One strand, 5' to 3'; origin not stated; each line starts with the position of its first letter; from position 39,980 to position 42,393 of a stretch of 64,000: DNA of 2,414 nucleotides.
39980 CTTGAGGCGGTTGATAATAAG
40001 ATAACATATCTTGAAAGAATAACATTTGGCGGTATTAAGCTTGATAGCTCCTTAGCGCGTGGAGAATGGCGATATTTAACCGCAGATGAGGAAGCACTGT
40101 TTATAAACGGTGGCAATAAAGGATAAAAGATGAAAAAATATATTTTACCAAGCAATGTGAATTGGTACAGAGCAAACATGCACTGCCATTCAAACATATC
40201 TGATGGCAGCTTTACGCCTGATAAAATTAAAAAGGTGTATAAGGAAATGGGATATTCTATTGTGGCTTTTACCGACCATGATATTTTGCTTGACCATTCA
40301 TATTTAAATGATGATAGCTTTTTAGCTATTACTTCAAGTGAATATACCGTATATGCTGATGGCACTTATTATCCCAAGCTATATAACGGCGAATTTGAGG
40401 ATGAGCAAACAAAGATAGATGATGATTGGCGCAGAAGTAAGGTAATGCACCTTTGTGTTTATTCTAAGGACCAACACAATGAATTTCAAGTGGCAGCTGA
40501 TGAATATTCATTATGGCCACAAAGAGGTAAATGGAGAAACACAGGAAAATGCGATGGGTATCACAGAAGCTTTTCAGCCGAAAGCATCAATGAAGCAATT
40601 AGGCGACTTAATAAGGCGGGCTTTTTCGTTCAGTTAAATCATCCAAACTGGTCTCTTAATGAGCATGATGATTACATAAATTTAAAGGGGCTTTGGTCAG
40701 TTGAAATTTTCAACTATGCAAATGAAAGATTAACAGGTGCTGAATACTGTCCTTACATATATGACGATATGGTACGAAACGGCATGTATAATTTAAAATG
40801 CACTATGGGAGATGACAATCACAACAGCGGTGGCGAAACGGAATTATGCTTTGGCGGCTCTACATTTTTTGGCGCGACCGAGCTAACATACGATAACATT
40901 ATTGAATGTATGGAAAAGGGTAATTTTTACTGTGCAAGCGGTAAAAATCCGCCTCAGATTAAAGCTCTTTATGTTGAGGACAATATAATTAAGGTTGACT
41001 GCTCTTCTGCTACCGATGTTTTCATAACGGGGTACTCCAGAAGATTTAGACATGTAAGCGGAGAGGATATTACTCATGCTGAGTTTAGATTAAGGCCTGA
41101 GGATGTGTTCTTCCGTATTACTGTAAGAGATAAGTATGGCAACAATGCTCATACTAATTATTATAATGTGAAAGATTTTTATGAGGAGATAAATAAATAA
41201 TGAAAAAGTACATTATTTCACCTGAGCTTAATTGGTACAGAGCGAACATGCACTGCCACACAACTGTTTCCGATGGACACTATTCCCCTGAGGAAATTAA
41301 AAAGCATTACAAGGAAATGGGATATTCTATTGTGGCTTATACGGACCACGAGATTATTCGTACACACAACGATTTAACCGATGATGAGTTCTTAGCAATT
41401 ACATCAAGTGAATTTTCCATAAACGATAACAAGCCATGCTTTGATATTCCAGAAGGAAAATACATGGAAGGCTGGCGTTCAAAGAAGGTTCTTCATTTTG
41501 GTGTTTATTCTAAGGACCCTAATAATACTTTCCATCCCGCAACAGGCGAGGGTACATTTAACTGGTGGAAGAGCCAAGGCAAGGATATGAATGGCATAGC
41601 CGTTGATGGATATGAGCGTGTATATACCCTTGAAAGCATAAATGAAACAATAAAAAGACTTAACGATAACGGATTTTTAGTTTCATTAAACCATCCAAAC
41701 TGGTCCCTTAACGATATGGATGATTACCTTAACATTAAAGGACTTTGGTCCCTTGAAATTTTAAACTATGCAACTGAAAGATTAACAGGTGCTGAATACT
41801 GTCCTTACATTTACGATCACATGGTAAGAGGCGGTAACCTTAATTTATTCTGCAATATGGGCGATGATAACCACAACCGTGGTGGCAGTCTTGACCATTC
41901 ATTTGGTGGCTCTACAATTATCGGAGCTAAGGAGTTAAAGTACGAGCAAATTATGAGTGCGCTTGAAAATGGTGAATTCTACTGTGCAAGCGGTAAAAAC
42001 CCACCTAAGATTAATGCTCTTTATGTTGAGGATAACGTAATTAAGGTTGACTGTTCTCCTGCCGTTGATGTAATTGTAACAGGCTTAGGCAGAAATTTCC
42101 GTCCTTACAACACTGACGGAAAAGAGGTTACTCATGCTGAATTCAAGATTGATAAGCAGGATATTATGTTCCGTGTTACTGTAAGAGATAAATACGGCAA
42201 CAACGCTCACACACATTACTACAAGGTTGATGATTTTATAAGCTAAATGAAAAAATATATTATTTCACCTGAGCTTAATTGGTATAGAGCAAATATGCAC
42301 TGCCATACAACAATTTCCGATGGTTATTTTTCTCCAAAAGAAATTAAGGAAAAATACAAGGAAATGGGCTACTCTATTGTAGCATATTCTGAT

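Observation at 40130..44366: Four head-to-tail PHP-domain phosphoesterase paralogs packed between rsuA and tex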

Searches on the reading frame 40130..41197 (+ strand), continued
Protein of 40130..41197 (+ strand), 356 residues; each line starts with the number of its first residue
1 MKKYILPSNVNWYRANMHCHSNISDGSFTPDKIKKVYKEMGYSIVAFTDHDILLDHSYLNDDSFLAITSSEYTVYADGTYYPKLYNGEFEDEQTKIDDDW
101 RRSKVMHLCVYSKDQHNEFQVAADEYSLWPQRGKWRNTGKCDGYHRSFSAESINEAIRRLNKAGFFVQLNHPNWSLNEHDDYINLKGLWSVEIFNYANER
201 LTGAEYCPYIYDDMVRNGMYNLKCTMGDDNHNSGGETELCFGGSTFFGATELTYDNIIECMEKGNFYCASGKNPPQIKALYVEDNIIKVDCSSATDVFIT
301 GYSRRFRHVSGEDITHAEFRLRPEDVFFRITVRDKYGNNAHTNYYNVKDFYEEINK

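Call 35: find_encoding_contigs(protein=P0329, flank=8000, max_places=1)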
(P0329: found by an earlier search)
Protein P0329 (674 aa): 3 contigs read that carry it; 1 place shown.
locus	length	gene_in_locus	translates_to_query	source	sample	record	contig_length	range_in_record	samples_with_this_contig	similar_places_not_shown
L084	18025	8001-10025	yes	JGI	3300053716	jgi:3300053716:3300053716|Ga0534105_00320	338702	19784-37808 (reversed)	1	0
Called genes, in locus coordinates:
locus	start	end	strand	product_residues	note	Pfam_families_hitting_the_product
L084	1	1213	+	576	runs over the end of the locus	PF02878:PGM_PMM_I, PF02879:PGM_PMM_II, PF02880:PGM_PMM_III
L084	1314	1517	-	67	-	-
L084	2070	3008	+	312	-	PF00149:Metallophos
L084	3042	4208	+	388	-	PF01098:FTSW_RODA_SPOVE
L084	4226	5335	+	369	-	PF00990:GGDEF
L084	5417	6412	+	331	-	PF01073:3Beta_HSD, PF01370:Epimerase, PF02719:Polysacc_synt_2, PF04321:RmlD_sub_bind, PF05368:NmrA (weak), PF07993:NAD_binding_4 (faint), PF13460:NAD_binding_10, PF16363:GDP_Man_Dehyd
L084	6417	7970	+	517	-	PF01087:GalP_UDP_transf, PF02744:GalP_UDP_tr_C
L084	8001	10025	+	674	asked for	PF02811:PHP (faint)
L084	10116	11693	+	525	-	PF13320:GH123_cat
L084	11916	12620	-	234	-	-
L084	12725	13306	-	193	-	PF01966:HD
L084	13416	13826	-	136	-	PF00903:Glyoxalase (weak)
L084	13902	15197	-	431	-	PF01120:Alpha_L_fucos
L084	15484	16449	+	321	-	PF01118:Semialdhyde_dh, PF22698:Semialdhyde_dhC_1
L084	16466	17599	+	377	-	PF01960:ArgJ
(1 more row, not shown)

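Call 54: search_protein_families(library=padloc, proteins=[window:40130-41197:+], max_evalue=0.01)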
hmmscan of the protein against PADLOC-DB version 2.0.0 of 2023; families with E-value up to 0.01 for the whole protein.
window:40130-41197:+ (356 aa): 0 families

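Call 62: list_cluster_members(proteins=[P0131, P0133, P0136, P0140, P0147, P0153, P0162, P0168, P0182, P0196])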
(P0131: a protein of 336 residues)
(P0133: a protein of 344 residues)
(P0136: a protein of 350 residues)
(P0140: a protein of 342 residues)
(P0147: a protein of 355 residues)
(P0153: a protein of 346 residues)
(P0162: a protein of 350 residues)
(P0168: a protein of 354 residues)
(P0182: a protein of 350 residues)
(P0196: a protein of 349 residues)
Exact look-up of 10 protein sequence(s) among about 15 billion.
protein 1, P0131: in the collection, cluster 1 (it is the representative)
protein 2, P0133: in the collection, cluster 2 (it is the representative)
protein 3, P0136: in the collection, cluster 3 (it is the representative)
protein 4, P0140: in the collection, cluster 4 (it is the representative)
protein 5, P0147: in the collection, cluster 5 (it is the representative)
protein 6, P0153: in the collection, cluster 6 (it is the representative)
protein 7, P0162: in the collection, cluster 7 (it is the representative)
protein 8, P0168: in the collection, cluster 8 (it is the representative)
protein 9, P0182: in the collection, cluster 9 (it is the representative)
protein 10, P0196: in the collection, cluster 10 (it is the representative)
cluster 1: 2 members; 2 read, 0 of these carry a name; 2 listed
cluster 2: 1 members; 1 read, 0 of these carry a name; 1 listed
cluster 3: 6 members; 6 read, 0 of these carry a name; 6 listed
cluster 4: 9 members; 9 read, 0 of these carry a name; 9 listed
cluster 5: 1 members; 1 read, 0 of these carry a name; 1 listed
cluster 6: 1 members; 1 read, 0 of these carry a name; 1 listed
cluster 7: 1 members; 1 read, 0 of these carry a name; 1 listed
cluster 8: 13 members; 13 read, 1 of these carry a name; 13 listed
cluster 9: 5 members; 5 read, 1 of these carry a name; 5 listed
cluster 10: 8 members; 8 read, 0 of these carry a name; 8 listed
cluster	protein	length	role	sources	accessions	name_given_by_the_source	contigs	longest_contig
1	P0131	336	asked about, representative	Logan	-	-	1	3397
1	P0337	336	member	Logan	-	-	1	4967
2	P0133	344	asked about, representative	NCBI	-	-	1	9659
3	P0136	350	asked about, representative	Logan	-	-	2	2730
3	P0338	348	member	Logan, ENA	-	-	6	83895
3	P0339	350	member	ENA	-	-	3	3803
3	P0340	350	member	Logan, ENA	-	-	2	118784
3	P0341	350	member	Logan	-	-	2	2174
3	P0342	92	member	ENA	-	-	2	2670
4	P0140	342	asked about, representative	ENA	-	-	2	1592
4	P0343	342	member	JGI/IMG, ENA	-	-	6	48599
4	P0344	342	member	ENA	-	-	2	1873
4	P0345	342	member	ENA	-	-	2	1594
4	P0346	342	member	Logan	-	-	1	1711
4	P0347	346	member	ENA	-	-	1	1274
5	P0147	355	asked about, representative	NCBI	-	-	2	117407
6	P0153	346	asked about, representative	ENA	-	-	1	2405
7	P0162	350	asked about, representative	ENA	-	-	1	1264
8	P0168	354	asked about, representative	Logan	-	-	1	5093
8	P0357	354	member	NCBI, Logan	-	-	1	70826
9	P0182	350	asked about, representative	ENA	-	-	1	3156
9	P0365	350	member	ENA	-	-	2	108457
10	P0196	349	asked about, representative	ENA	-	-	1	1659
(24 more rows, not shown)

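Call 63: find_encoding_contigs(protein=P0340, flank=7000, max_places=1)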
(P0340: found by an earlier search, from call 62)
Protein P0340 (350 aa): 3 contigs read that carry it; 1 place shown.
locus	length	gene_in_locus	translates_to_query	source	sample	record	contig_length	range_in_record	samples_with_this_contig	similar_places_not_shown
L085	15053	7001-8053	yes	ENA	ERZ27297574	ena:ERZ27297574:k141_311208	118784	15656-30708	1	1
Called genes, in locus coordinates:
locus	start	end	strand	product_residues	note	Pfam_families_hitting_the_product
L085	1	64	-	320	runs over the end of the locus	PF02275:CBAH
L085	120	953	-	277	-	PF02311:AraC_binding, PF07883:Cupin_2 (weak), PF12833:HTH_18, PF00165:HTH_AraC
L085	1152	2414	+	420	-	PF01232:Mannitol_dh, PF08125:Mannitol_dh_C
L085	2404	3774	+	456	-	PF08666:SAF (weak), PF04295:GD_AH_second, PF20629:GD_AH_C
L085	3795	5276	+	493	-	PF00144:Beta-lactamase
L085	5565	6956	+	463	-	PF02056:Glyco_hydro_4, PF11975:Glyco_hydro_4C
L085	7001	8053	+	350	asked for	PF02811:PHP (weak)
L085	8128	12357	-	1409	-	PF13306:LRR_5, PF13855:LRR_8 (faint), PF13306:LRR_5, PF00404:Dockerin_1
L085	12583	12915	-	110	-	PF13240:Zn_Ribbon_1 (weak), PF13248:Zn_ribbon_3 (weak)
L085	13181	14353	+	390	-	PF04205:FMN_bind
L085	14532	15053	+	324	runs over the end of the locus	-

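Call 64: find_encoding_contigs(protein=P0147, flank=7000, max_places=1)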
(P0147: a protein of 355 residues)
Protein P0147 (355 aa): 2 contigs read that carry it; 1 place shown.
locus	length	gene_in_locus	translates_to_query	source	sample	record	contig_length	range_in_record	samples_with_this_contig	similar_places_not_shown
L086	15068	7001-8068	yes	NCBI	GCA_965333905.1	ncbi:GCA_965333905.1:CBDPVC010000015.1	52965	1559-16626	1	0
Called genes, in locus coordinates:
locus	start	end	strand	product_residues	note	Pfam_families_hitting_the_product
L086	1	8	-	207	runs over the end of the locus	PF00717:Peptidase_S24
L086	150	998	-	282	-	PF10021:PARG_cat_microb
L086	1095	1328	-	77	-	-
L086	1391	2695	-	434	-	PF04326:SLFN_AlbA_2, PF13749:HATPase_c_4, PF01047:MarR, PF08279:HTH_11, PF12802:MarR_2, PF13412:HTH_24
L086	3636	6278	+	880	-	PF00754:F5_F8_type_C, PF00753:Lactamase_B (weak)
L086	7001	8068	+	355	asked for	-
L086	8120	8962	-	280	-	PF01734:Patatin, PF19890:DUF6363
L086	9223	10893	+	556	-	PF02706:Wzz (weak), PF01656:CbiA (weak), PF10609:ParA (weak), PF13614:AAA_31 (weak)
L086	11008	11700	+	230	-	PF19567:CpsB_CapC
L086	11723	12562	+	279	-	-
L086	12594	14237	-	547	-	PF01554:MatE (faint), PF01943:Polysacc_synt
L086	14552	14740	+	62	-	PF00301:Rubredoxin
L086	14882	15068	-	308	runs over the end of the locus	-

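Call 65: find_encoding_contigs(protein=P0357, flank=7000, max_places=1)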
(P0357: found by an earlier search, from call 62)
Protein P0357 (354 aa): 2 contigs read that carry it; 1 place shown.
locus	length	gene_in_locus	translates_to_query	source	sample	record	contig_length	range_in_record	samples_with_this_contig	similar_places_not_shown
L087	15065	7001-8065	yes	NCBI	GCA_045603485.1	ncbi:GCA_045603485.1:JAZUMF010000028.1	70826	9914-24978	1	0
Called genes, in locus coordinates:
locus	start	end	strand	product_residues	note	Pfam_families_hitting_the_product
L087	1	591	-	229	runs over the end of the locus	PF00899:ThiF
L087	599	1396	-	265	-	PF00106:adh_short, PF08659:KR, PF13561:adh_short_C2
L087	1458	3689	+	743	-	PF22124:Glyco_hydro_95_cat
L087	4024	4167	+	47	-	-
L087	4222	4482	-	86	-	-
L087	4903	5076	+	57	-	-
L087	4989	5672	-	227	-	PF01510:Amidase_2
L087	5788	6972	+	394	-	PF09992:NAGPA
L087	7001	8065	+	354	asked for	-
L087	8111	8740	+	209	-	PF02592:Vut_1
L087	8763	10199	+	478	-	PF13506:Glyco_transf_21, PF00535:Glycos_transf_2, PF10111:Glyco_tranf_2_2 (weak), PF13641:Glyco_tranf_2_3, PF13632:Glyco_trans_2_3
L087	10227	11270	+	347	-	PF20434:BD-FAE (weak), PF00561:Abhydrolase_1 (weak), PF00326:Peptidase_S9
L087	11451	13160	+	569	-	PF13243:SQHop_cyclase_C (faint)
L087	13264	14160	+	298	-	PF05698:Trigger_C (weak), PF09312:SurA_N (weak), PF13623:SurA_N_2 (weak), PF13624:SurA_N_3, PF13616:Rotamase_3, PF13145:Rotamase_2, PF00639:Rotamase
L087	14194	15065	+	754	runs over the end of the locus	-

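Call 66: find_encoding_contigs(protein=P0365, flank=7000, max_places=1)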
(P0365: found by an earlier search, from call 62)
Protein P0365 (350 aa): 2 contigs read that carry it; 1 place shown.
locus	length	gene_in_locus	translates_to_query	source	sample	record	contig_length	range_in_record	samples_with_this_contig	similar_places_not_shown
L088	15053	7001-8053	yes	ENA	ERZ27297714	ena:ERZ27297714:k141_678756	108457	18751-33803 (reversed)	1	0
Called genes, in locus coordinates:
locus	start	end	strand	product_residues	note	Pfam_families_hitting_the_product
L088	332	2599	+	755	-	PF01381:HTH_3 (weak), PF12844:HTH_19, PF07883:Cupin_2, PF00501:AMP-binding, PF13193:AMP-binding_C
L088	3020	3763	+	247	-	-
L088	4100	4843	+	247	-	-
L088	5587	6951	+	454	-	PF02525:Flavodoxin_2, PF03358:FMN_red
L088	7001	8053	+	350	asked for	PF02811:PHP (faint)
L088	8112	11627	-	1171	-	PF00580:UvrD-helicase, PF13245:AAA_19 (weak), PF13361:UvrD_C, PF13538:UvrD_C_2 (faint)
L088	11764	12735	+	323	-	PF01207:Dus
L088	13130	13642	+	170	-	PF13671:AAA_33 (faint)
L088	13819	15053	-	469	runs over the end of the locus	PF03323:GerA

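Call 67: find_encoding_contigs(protein=P0343, flank=7000, max_places=1)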
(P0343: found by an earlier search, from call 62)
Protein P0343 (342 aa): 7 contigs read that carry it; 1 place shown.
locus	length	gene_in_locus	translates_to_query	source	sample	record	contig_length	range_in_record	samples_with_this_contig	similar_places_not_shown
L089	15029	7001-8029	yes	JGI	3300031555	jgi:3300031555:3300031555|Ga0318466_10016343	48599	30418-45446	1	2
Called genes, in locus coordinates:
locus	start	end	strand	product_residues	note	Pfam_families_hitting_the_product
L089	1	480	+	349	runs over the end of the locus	PF01073:3Beta_HSD, PF01370:Epimerase, PF02719:Polysacc_synt_2, PF05368:NmrA, PF07993:NAD_binding_4 (weak), PF16363:GDP_Man_Dehyd, PF13460:NAD_binding_10, PF08485:Polysacc_syn_2C, +2 more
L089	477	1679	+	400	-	PF01370:Epimerase, PF04321:RmlD_sub_bind (faint), PF14667:Polysacc_synt_C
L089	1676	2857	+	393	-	PF02350:Epimerase_2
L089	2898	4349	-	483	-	PF08245:Mur_ligase_M, PF02875:Mur_ligase_C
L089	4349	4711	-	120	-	-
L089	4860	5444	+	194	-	PF13302:Acetyltransf_3, PF13420:Acetyltransf_4 (weak), PF00583:Acetyltransf_1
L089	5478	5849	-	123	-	PF03862:SpoVAC_SpoVAEB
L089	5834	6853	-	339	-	PF07451:SpoVAD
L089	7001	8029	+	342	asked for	PF02811:PHP (weak)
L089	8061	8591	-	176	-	-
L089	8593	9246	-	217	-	PF00226:DnaJ, PF07719:TPR_2 (faint)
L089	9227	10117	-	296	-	PF18937:DUF5685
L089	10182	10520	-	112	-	PF00543:P-II (weak)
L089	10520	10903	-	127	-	-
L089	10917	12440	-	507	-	PF07556:DUF1538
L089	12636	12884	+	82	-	PF11823:Se_S_carrier (weak)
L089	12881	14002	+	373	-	PF00266:Aminotran_5, PF01041:DegT_DnrJ_EryC1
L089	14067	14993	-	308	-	PF03009:GDPD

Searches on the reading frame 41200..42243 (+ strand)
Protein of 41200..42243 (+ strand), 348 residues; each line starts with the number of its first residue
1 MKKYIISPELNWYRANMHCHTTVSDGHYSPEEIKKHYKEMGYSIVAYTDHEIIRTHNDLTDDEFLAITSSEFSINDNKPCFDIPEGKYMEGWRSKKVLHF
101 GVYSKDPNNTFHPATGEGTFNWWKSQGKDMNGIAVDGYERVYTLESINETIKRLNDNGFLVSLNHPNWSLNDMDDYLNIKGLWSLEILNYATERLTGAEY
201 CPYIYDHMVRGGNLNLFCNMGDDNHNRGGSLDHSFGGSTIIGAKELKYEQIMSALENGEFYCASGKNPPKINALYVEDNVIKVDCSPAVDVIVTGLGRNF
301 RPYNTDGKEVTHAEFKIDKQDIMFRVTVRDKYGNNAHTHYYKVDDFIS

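Call 3: search_protein_families(library=pfam, proteins=[window:41200-42243:+], max_evalue=0.1)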
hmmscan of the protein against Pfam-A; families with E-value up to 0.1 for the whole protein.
window:41200-42243:+ (348 aa): 1 family
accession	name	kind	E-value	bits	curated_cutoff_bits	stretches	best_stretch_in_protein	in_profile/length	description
PF02811.25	PHP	-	0.00023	22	26.4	1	17-51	2-38/164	PHP domain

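Call 4: search_protein_families(library=ncbifam, proteins=[window:41200-42243:+], max_evalue=0.1)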
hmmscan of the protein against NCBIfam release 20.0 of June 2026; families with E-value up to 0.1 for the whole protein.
window:41200-42243:+ (348 aa): 7 families
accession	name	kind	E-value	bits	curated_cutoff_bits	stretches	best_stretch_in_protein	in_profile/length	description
NF038032.1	CehA_McbA_metalo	domain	3.1e-12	46.6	80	2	11-60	1-50/315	CehA/McbA family metallohydrolase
NF041577.1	nside_bi_sphtase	equivalog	1.6e-07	30.8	400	1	15-55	4-44/276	3',5'-nucleoside bisphosphate phosphatase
NF047791.1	RNaseRnm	equivalog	1.9e-06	27.4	375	1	16-55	4-43/275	RNase RNM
NF006375.0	PRK08609.1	equivalog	2.1e-06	26.6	426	1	13-88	335-411/571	DNA polymerase/3'-5' exonuclease PolX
NF004981.0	PRK06361.1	equivalog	0.0001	21.7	117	1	15-56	2-43/217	histidinol phosphate phosphatase domain-containing protein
NF041661.1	Cycl_ph_dihydrol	equivalog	0.00051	19.5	500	1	17-56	2-41/259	phosphoribosyl 1,2-cyclic phosphate 1,2-diphosphodiesterase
NF005928.0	PRK07945.1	equivalog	0.0096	15.3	250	1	13-51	98-136/337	PHP domain-containing protein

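Call 54: search_protein_families(library=padloc, proteins=[window:41200-42243:+], max_evalue=0.01)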
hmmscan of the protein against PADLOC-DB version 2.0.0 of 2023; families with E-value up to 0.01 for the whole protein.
window:41200-42243:+ (348 aa): 0 families
